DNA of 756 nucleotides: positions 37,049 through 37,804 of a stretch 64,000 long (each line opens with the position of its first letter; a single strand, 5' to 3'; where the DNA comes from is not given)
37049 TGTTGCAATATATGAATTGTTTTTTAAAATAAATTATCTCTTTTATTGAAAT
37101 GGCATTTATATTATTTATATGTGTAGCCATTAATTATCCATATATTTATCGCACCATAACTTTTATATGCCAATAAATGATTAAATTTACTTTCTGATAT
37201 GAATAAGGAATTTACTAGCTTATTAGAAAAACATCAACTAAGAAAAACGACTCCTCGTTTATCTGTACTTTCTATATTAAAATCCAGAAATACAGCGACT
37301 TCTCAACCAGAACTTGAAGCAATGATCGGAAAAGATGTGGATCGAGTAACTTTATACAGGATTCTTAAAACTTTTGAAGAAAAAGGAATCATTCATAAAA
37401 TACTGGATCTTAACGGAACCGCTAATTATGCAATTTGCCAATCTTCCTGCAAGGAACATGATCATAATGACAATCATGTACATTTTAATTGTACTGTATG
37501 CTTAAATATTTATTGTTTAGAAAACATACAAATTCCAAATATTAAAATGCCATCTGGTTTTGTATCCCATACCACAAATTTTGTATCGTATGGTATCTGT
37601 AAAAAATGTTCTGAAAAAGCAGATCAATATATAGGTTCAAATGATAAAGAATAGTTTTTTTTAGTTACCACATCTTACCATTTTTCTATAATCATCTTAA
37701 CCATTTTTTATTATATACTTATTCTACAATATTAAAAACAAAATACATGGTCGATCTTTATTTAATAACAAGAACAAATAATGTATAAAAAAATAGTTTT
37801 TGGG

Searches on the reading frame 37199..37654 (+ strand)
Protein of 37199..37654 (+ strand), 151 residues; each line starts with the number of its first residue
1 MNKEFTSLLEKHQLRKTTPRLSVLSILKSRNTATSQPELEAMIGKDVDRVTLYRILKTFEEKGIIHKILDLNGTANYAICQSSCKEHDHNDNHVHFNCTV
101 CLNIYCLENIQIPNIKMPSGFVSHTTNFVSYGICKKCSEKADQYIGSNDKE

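Call 3: search_protein_families(library=pfam, proteins=[window:37199-37654:+], max_evalue=0.01)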
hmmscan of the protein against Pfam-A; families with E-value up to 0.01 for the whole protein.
window:37199-37654:+ (151 aa): 2 families
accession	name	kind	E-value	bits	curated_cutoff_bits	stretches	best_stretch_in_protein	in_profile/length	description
PF01475.25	FUR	-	1.5e-08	35.2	23.1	1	12-115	2-101/121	Ferric uptake regulator family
PF25213.1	HVO_A0261_N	-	0.00023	21.4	35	1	17-67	10-56/86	HVO_A0261 N-terminal domain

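Call 4: search_protein_families(library=ncbifam, proteins=[window:37199-37654:+], max_evalue=0.01)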
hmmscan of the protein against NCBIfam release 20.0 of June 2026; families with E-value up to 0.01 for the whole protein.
window:37199-37654:+ (151 aa): 7 families
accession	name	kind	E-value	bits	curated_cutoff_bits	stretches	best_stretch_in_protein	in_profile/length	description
NF052545.1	TransRegPerRClab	equivalog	2.7e-07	30.6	180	1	4-141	3-138/138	transcriptional regulator PerR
NF008646.0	PRK11639.1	equivalog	1e-06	28.5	167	1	8-139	16-148/171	zinc uptake transcriptional repressor Zur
NF006999.0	PRK09462.1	equivalog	1e-05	25.1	146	1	8-104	7-102/148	ferric iron uptake transcriptional regulator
NF047462.1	FUR_perox_PerRA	exception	6.7e-05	23.4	200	1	7-90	10-93/142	peroxide-responsive transcriptional repressor PerRA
NF051892.1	TransRegFurBacil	equivalog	0.00022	21.3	220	1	43-142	47-148/149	ferric iron uptake transcriptional regulator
NF051891.1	TransRegFurHelico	equivalog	0.00045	20.1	200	1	8-139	17-147/148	ferric iron uptake transcriptional regulator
NF005061.0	PRK06474.1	equivalog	0.0058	16.6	121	1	20-68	13-60/178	hypothetical protein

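Call 43: find_homologous_proteins(query=window:37199-37654:+, max_evalue=0.00001)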
Query window:37199-37654:+ (151 aa): 623 proteins with E <= 0.00001 among 628 candidates; the best 120 are listed.
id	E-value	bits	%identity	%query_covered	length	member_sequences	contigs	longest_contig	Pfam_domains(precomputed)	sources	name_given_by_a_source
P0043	2.5e-86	305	88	100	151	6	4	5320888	PF01475.26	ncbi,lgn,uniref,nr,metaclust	ncbi:Fur family transcriptional regulator [Aquimarina muelleri]|uniref:Transcriptional regulator n=1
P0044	4.2e-85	301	89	97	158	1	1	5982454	PF01475.26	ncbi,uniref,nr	ncbi:Fur family ferric uptake transcriptional regulator [Aquimarina sp. MAR_2010_214]|uniref:Fur fam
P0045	1.0e-70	254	74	98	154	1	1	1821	PF01475.26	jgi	jgi:Fur family ferric uptake transcriptional regulator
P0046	5.5e-69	249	71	99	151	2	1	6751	PF01475.26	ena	-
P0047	1.5e-68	247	72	97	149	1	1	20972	PF01475.26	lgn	-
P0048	5.9e-67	242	73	91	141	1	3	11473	PF01475.26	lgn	-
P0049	3.2e-64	233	69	95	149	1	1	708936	PF01475.26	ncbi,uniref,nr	ncbi:transcriptional repressor [Pedobacter sp. BS3]|uniref:Fur family transcriptional regulator n=1 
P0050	1.0e-63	231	72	91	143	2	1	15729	PF01475.26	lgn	-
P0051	2.6e-63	230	67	95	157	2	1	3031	PF01475.26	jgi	-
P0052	6.6e-63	229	68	94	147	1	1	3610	PF01475.26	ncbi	-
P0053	1.9e-62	227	65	95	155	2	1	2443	PF01475.26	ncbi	-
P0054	1.1e-61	225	64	95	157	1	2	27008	PF01475.26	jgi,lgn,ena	jgi:Fur family ferric uptake transcriptional regulator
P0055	1.2e-61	225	66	93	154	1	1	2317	PF01475.26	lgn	-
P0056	1.6e-61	224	68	93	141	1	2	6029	PF01475.26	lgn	-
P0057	2.1e-61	224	66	93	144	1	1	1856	PF01475.26,PF25213.2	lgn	-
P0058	2.1e-61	224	67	91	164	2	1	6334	PF01475.26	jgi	jgi:Fur family ferric uptake transcriptional regulator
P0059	2.6e-61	224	64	97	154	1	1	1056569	PF01475.26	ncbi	ncbi:MAG: transcriptional repressor [Pedobacter sp.]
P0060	1.0e-60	222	68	91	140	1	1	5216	PF01475.26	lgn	-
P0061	1.0e-60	222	64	99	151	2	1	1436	PF01475.26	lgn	-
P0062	1.3e-60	221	66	93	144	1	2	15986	PF01475.26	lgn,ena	-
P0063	1.4e-60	221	70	91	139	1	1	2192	PF01475.26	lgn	-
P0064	2.8e-60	220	66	93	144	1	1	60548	PF01475.26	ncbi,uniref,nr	ncbi:Fur family transcriptional regulator [Desertivirga xinjiangensis]|uniref:Fur family transcripti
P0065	3.7e-60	220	65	93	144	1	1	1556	PF01475.26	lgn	-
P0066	7.4e-60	219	61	99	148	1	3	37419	PF01475.26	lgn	-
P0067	1.9e-59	218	65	92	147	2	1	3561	PF01475.26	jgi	jgi:Fur family ferric uptake transcriptional regulator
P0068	3.2e-59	217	67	91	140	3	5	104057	PF01475.26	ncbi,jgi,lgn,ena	-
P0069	4.1e-59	217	62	95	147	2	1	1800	PF01475.26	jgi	-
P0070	8.1e-59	216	65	92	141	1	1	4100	PF01475.26,PF25213.2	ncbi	-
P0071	9.0e-59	215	64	95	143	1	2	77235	PF01475.26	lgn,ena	-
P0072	1.0e-58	215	65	90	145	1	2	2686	PF01475.26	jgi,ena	jgi:Fur family ferric uptake transcriptional regulator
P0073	1.4e-58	215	63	96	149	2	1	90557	PF01475.26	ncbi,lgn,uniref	ncbi:Fur family ferric uptake transcriptional regulator [Pedobacter sp. CG_S7]|uniref:Fur family tra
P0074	2.3e-58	214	63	95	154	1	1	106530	PF01475.26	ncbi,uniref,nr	ncbi:Fur family transcriptional regulator [Desertivirga brevis]|uniref:Fur family transcriptional re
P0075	3.4e-58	214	63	94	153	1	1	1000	PF01475.26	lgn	-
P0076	3.6e-58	213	64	91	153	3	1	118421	PF01475.26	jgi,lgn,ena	jgi:Fur family ferric uptake transcriptional regulator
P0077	7.3e-58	212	64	94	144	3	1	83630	PF01475.26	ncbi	ncbi:Fur family transcriptional regulator [Mucilaginibacter gynuensis]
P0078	9.3e-58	212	63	91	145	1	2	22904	PF01475.26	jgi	jgi:Fur family transcriptional regulator, ferric uptake regulator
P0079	9.6e-58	212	66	92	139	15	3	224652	PF01475.26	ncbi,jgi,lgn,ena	-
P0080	1.7e-57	211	64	91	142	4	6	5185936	PF01475.26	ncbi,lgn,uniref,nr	ncbi:Fur family ferric uptake transcriptional regulator [Arcticibacter tournemirensis]|uniref:Transc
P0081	1.8e-57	211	67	91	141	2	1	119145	PF01475.26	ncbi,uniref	ncbi:MAG: Fur family transcriptional regulator [Mucilaginibacter sp.]|uniref:Fur family transcriptio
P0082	2.2e-57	211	62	94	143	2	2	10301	PF01475.26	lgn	-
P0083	2.5e-57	211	63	93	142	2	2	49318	PF01475.26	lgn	-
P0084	2.7e-57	211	63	93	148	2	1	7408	PF01475.26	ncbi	-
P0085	4.6e-57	210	64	94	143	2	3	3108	PF01475.26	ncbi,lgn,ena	-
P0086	6.6e-57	209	61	94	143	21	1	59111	PF01475.26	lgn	-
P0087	9.8e-57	209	62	93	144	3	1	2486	PF01475.26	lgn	-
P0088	1.0e-56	209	61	94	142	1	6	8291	PF01475.26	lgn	-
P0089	1.6e-56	208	61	96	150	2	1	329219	PF01475.26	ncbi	-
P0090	1.8e-56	208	64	89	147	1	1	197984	PF01475.26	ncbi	ncbi:Fur family ferric uptake transcriptional regulator [Pedobacter sp. UYP24]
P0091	3.8e-56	207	63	93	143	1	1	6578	PF01475.26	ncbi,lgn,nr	ncbi:MAG: transcriptional repressor [Pyrinomonadaceae bacterium]|nr:transcriptional repressor [Sphin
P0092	4.1e-56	207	62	95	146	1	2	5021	PF01475.26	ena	-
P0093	6.2e-56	206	63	91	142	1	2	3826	PF01475.26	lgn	-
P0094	7.4e-56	206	64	91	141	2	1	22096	PF01475.26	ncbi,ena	-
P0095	1.7e-55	205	58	97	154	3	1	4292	PF01475.26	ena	-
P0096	2.3e-55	204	65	89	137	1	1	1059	PF01475.26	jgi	jgi:Fur family ferric uptake transcriptional regulator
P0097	2.8e-55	204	61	93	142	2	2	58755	PF01475.26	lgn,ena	-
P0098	3.0e-55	204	64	91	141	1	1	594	PF01475.26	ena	-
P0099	3.3e-55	204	64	91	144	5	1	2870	PF01475.26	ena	-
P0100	4.9e-55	203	63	91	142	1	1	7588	PF01475.26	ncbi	-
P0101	6.1e-55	203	62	91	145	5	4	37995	PF01475.26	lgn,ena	-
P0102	6.5e-55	203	62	91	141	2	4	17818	PF01475.26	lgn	-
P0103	7.2e-55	203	62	91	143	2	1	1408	PF01475.26,PF25213.2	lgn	-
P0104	8.0e-55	203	62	91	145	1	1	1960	PF01475.26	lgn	-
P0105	1.3e-54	202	58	90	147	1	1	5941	PF01475.26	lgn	-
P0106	1.5e-54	202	62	91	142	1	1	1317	PF01475.26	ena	-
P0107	1.7e-54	202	60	93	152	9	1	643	PF01475.26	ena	-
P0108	1.7e-54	202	61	93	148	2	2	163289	PF01475.26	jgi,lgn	jgi:Fur family ferric uptake transcriptional regulator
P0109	1.8e-54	201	62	91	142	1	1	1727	PF01475.26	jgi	-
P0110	2.0e-54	201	62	91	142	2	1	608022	PF01475.26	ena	-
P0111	2.3e-54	201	64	91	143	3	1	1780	PF01475.26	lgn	-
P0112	2.6e-54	201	63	90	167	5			PF01475.26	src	-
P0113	3.4e-54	201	63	90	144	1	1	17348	PF01475.26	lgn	-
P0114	4.3e-54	200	61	92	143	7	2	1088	PF01475.26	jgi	jgi:Fur family ferric uptake transcriptional regulator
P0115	4.8e-54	200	60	92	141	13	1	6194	PF01475.26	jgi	jgi:Fur family ferric uptake transcriptional regulator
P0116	9.1e-54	199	60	93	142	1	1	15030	PF01475.26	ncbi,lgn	-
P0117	2.3e-53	198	61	92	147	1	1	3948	PF01475.26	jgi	-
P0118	2.6e-53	198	60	91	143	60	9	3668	PF01475.26,PF25213.2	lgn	-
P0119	2.6e-53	198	61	93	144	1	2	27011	PF01475.26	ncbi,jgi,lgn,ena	ncbi:MAG TPA: transcriptional repressor [Pedobacter sp.]|jgi:Fur family ferric uptake transcriptiona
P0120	4.7e-53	197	60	93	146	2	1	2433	PF01475.26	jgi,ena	-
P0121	7.4e-53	196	59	91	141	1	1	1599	PF01475.26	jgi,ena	-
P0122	7.9e-53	196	60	93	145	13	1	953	PF01475.26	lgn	-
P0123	1.0e-52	196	57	95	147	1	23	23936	PF01475.26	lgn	-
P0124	1.1e-52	196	58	92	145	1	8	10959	PF01475.26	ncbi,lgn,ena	-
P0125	1.1e-52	196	59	91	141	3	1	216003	PF01475.26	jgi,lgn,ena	-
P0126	1.3e-52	195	61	92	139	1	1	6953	PF01475.26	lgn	-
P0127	1.7e-52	195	58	93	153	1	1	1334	PF01475.26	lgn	-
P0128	1.7e-52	195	60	92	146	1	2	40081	PF01475.26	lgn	-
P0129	1.9e-52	195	60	93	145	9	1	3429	PF01475.26,PF25213.2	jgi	jgi:Fur family ferric uptake transcriptional regulator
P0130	1.9e-52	195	58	92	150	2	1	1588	PF01475.26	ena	-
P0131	2.1e-52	195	59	93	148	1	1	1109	PF01475.26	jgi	jgi:Fur family ferric uptake transcriptional regulator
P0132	2.2e-52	195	61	91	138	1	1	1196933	PF01475.26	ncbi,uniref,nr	ncbi:Fur family transcriptional regulator [Mucilaginibacter lacusdianchii]|uniref:Fur family transcr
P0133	2.4e-52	195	60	92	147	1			PF01475.26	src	-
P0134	2.6e-52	194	60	92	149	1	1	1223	PF01475.26,PF25213.2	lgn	-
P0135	2.7e-52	194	59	93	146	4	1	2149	PF01475.26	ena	-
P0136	3.0e-52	194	59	92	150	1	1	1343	PF01475.26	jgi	jgi:Fur family ferric uptake transcriptional regulator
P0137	3.4e-52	194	61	93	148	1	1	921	PF01475.26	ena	-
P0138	5.6e-52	193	59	93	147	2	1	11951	PF01475.26,PF25213.2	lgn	-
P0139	6.0e-52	193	60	92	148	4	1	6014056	PF01475.26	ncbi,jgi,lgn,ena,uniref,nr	ncbi:Fur family transcriptional regulator, ferric uptake regulator [Mucilaginibacter mallensis]|unir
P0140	6.9e-52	193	57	91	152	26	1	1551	PF01475.26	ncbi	-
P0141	7.2e-52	193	59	92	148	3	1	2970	PF01475.26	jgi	jgi:Fur family ferric uptake transcriptional regulator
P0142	7.8e-52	193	59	93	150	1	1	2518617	PF01475.26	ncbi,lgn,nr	ncbi:transcriptional repressor [Inquilinus sp. KBS0705]|nr:transcriptional repressor [Inquilinus sp.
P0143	7.9e-52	193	58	92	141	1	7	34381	PF01475.26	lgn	-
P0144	9.1e-52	193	58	92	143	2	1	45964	PF01475.26,PF25213.2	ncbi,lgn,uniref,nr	ncbi:Fur family transcriptional regulator [Mucilaginibacter sp.]|uniref:Fur family transcriptional r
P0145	9.5e-52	193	60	92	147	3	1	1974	PF01475.26,PF25213.2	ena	-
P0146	9.6e-52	193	58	92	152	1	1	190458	PF01475.26,PF25213.2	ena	-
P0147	9.8e-52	193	58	92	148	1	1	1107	PF01475.26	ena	-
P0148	1.0e-51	193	59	93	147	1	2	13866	PF01475.26,PF25213.2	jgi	jgi:Fur family ferric uptake transcriptional regulator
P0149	1.0e-51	193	60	92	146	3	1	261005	PF01475.26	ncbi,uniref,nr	ncbi:transcriptional repressor [Mucilaginibacter pallidiroseus]|uniref:Transcriptional repressor n=1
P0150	1.2e-51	192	57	93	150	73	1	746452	PF01475.26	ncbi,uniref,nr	ncbi:transcriptional repressor [Mucilaginibacter rigui]|uniref:Transcriptional repressor n=1 Tax=Muc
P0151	1.3e-51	192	59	93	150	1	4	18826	PF01475.26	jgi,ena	-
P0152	1.3e-51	192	61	91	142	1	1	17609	PF01475.26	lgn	-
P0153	1.4e-51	192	58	92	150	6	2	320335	PF01475.26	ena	-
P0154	1.5e-51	192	56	95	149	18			PF01475.26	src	-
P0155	1.6e-51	192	59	91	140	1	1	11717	PF01475.26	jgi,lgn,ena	-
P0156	1.7e-51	192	58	93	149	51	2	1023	PF01475.26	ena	-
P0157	1.7e-51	192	59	92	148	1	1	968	PF01475.26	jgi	-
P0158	1.8e-51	192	58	92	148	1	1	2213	PF01475.26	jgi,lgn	jgi:Fur family ferric uptake transcriptional regulator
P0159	1.8e-51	192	59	92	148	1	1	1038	PF01475.26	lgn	-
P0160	1.9e-51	192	59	92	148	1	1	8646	PF01475.26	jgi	jgi:Fur family ferric uptake transcriptional regulator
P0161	1.9e-51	192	61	90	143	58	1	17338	PF01475.26,PF25213.2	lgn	-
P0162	1.9e-51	192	59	91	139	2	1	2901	PF01475.26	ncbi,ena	-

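Call 44: find_encoding_contigs(protein=P0139, flank=10000, max_places=2)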
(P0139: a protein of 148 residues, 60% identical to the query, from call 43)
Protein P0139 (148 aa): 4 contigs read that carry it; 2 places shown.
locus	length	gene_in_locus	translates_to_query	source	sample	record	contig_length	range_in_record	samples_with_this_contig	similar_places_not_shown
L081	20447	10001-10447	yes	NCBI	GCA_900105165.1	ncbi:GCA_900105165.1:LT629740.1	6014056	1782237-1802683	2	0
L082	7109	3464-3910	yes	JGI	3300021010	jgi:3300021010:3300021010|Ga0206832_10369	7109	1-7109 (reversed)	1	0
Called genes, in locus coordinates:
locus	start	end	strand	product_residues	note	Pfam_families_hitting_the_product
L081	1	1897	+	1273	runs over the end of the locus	PF01339:CheB_methylest, PF13426:PAS_9 (faint), PF00989:PAS (faint), PF03705:CheR_N, PF01739:CheR, PF08447:PAS_3, PF00512:HisKA, PF02518:HATPase_c, +1 more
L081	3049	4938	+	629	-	PF00578:AhpC-TSA, PF08534:Redoxin, PF00085:Thioredoxin, PF13098:Thioredoxin_2, PF13905:Thioredoxin_8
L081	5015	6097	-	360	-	-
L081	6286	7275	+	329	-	PF20511:PMI_typeI_cat, PF21621:MPI_cupin_dom (faint)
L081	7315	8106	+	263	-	PF00702:Hydrolase (faint), PF08282:Hydrolase_3, PF03332:PMM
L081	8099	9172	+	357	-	PF04041:Glyco_hydro_130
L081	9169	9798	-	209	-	PF14360:PAP2_C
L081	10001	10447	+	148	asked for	PF01475:FUR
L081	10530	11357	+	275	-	PF01520:Amidase_3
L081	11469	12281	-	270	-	PF23023:Anti-Pycsar_Apyc1, PF00753:Lactamase_B, PF12706:Lactamase_B_2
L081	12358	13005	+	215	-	PF04337:DUF480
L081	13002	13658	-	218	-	PF01810:LysE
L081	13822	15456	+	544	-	PF07690:MFS_1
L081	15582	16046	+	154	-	PF00383:dCMP_cyt_deam_1, PF14437:MafB19-deam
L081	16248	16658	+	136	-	PF00472:RF-1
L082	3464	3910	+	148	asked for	PF01475:FUR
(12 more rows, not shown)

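Call 45: find_encoding_contigs(protein=P0080, flank=10000, max_places=2)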
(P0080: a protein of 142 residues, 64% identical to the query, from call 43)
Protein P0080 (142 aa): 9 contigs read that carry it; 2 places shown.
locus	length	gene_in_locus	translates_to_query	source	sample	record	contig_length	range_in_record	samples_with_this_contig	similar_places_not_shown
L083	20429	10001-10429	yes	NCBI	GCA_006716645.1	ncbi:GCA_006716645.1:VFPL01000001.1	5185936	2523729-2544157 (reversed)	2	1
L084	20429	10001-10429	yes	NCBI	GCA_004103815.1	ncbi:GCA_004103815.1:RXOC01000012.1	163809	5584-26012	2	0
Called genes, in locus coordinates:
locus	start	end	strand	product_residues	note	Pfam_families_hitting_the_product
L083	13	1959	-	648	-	PF02705:K_trans, PF22776:K_trans_C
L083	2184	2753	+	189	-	PF18962:Por_Secre_tail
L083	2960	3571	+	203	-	PF01557:FAA_hydrolase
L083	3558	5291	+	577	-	PF01551:Peptidase_M23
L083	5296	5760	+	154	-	PF08534:Redoxin, PF00578:AhpC-TSA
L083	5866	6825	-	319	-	PF02779:Transket_pyr, PF02780:Transketolase_C, PF22613:Transketolase_C_1 (faint)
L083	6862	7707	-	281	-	PF00456:Transketolase_N, PF13292:DXP_synthase_N, PF09364:XFP_N (weak), PF00676:E1_dh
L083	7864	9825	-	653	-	PF04551:GcpE, PF26540:GcpE_C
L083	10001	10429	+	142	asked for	PF01475:FUR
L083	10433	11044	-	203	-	PF14237:GYF_2, PF06271:RDD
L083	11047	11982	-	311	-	PF18917:LiaI-LiaF-like_TM1, PF22570:LiaF-TM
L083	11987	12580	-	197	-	PF04024:PspC, PF18917:LiaI-LiaF-like_TM1, PF22570:LiaF-TM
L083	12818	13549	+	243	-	PF02405:MlaE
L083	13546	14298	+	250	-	PF00005:ABC_tran, PF13304:AAA_21 (weak)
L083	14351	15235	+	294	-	PF10672:Methyltrans_SAM (weak), PF03602:Cons_hypoth95 (weak)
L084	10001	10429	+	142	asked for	PF01475:FUR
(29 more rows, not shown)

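Call 46: find_encoding_contigs(protein=P0044, flank=10000, max_places=2)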
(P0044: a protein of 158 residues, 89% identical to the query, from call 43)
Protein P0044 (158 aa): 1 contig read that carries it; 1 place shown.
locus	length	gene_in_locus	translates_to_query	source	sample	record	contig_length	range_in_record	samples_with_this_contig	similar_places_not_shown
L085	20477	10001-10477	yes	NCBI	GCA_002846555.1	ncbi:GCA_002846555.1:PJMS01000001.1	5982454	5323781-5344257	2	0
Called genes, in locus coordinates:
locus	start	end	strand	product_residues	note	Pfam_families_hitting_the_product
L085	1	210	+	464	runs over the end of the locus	PF12679:ABC2_membrane_2, PF12698:ABC2_membrane_3, PF12040:DUF3526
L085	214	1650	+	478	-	PF12679:ABC2_membrane_2, PF12040:DUF3526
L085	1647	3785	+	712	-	PF07715:Plug, PF00593:TonB_dep_Rec_b-barrel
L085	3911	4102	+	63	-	-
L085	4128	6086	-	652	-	PF05147:LANC_like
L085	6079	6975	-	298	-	PF14028:Lant_dehydr_C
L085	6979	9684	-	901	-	PF04738:Lant_dehydr_N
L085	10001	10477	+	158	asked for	PF01475:FUR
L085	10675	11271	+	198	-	PF00440:TetR_N, PF16925:TetR_C_13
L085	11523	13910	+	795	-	PF03176:MMPL, PF02460:Patched (weak), PF12349:Sterol-sensing, PF00873:ACR_tran, PF03176:MMPL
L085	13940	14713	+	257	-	PF07044:DUF1329 (faint), PF17131:TP_0789-like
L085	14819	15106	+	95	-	-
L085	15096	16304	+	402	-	-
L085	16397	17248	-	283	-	PF12388:Peptidase_M57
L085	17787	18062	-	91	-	PF02617:ClpS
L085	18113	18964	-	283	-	PF06325:PrmA, PF05175:MTS, PF13489:Methyltransf_23 (weak), PF13847:Methyltransf_31, PF13649:Methyltransf_25 (weak)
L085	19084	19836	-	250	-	PF00121:TIM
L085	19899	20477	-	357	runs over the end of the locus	PF19300:BPD_transp_1_N, PF00528:BPD_transp_1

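Call 48: search_solved_structures(query=window:37199-37654:+, max_evalue=1, show_alignments=4)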
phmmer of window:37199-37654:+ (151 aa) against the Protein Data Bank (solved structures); distinct sequences matched with E-value up to 1: 16.
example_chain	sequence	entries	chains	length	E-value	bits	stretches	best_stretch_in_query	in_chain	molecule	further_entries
6dk4_A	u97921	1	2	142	2.5e-06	30.7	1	4-139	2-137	Ferric uptake regulation protein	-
8j6w_A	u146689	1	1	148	7e-05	26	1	7-102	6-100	Ferric uptake regulation protein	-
5nbc_A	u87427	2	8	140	0.00034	23.8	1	11-140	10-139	Ferric uptake regulation protein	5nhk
6h1c_A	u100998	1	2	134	0.00046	23.3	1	7-89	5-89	Ferric uptake regulation protein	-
1mzb_A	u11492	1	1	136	0.0005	23.2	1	7-89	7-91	ferric uptake regulation protein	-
2fu4_A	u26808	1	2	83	0.00055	23.1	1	7-67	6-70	Ferric uptake regulation protein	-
2w57_A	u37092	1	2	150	0.0016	21.6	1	9-98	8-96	FERRIC UPTAKE REGULATION PROTEIN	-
4mtd_A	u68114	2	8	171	0.0016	21.6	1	11-139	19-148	Zinc uptake regulation protein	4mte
5l0p_A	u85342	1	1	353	0.01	19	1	7-67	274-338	Transcription factor ETV6, Transcription factor ETV6, Transcription factor ETV6, Ferric up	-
9ire_A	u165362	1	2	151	0.02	18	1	45-140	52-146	Ferric uptake regulation protein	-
2o03_A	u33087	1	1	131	0.032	17.4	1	14-137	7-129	probable Zinc uptake regulation protein FurB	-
3mwm_A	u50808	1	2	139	0.14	15.3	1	15-138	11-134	Putative metal uptake regulation protein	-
7vo0_G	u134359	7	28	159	0.19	14.9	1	15-138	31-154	Putative metal uptake regulation protein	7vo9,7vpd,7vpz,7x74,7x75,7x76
5nl9_A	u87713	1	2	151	0.19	14.9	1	7-87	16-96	Transcriptional regulator (FUR family)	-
5fd5_A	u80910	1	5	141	0.86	12.7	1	9-89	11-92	Ferric uptake regulation protein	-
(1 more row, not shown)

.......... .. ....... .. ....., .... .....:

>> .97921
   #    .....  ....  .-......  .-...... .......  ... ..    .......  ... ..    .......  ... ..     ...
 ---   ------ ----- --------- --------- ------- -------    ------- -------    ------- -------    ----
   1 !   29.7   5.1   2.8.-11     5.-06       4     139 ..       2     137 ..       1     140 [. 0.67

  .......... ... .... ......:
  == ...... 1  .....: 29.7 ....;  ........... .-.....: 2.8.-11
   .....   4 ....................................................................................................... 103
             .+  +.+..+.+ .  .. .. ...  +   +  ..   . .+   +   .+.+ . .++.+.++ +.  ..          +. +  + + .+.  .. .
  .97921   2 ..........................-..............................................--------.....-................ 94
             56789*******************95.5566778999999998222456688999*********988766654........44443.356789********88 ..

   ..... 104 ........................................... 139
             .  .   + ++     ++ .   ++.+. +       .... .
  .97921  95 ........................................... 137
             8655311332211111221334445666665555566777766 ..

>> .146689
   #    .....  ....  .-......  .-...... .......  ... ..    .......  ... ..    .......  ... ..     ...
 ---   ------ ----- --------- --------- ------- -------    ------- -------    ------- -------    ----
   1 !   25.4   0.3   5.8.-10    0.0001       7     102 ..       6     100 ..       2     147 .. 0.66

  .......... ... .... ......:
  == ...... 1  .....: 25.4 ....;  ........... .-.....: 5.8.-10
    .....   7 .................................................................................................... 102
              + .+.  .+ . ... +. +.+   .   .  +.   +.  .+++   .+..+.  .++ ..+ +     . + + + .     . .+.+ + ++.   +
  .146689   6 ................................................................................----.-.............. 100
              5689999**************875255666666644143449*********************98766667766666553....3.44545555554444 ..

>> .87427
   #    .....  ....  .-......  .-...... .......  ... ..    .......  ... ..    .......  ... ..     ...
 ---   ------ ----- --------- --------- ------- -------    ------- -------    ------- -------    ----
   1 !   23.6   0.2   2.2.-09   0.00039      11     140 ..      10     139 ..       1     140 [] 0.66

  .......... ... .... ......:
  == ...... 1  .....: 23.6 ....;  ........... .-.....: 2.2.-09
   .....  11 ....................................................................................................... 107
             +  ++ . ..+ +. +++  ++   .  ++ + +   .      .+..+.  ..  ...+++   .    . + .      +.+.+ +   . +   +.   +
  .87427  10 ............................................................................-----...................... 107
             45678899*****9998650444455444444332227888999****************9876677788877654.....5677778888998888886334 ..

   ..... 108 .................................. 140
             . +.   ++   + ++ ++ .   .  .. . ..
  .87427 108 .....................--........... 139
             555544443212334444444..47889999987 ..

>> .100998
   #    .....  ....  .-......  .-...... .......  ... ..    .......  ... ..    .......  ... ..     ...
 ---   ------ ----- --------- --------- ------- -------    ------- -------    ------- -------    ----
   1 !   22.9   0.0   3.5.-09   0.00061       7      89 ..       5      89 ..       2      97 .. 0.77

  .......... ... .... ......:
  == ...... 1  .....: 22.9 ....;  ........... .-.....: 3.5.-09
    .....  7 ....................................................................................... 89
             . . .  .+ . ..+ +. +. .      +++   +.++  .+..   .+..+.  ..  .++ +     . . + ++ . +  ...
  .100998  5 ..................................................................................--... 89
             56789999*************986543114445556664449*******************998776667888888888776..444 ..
